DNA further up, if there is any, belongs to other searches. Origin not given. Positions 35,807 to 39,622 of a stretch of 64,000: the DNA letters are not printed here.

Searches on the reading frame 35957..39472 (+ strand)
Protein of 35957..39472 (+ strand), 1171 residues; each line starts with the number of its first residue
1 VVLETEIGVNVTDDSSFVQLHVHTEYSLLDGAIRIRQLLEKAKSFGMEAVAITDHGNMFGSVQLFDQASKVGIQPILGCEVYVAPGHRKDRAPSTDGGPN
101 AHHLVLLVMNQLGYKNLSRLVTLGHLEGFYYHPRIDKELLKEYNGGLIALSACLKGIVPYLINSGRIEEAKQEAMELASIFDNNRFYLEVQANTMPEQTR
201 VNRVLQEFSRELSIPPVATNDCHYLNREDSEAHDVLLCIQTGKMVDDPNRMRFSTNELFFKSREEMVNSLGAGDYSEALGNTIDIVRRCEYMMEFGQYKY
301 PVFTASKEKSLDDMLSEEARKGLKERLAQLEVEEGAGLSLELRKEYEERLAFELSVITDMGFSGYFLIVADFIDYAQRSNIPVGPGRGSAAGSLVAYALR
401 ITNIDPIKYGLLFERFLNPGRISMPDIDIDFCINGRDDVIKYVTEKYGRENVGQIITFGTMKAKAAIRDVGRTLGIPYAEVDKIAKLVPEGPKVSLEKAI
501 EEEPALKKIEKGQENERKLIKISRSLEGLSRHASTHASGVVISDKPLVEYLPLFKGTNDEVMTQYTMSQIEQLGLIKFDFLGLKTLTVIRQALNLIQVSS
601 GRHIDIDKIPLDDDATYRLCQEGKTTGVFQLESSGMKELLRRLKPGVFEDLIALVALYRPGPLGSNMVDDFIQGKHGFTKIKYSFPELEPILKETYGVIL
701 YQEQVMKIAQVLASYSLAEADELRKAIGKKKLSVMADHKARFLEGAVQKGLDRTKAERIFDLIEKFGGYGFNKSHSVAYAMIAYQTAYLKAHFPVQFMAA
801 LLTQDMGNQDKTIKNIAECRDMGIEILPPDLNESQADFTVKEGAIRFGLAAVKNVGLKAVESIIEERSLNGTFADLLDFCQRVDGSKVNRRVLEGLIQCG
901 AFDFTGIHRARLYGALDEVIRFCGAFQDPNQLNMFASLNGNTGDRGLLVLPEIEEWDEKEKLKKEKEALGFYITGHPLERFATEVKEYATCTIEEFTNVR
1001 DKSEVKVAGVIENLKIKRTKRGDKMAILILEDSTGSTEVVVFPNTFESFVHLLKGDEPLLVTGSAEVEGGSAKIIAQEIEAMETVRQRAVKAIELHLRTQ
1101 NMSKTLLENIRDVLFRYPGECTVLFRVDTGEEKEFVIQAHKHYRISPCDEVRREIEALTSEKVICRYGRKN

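Call 30: search_protein_families(library=pfam, proteins=[window:35957-39472:+])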
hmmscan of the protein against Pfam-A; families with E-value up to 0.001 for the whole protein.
window:35957-39472:+ (1171 aa): 5 families
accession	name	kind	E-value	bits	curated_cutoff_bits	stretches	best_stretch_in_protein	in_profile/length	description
PF07733.18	DNA_pol3_alpha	-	5.5e-103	344.5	23.9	1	314-582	2-260/260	Bacterial DNA polymerase III alpha NTPase domain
PF17657.6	DNA_pol3_finger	-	1.4e-65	220.1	22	1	585-750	1-166/166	Bacterial DNA polymerase III alpha subunit finger domain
PF02811.25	PHP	-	1.4e-55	188.6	26.4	1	20-192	2-163/164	PHP domain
PF14579.12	HHH_6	-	1.6e-32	112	25.6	1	823-912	1-90/90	Helix-hairpin-helix motif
PF01336.31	tRNA_anti-codon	-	8.7e-10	38.8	27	1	1005-1080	1-73/75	OB-fold nucleic acid binding domain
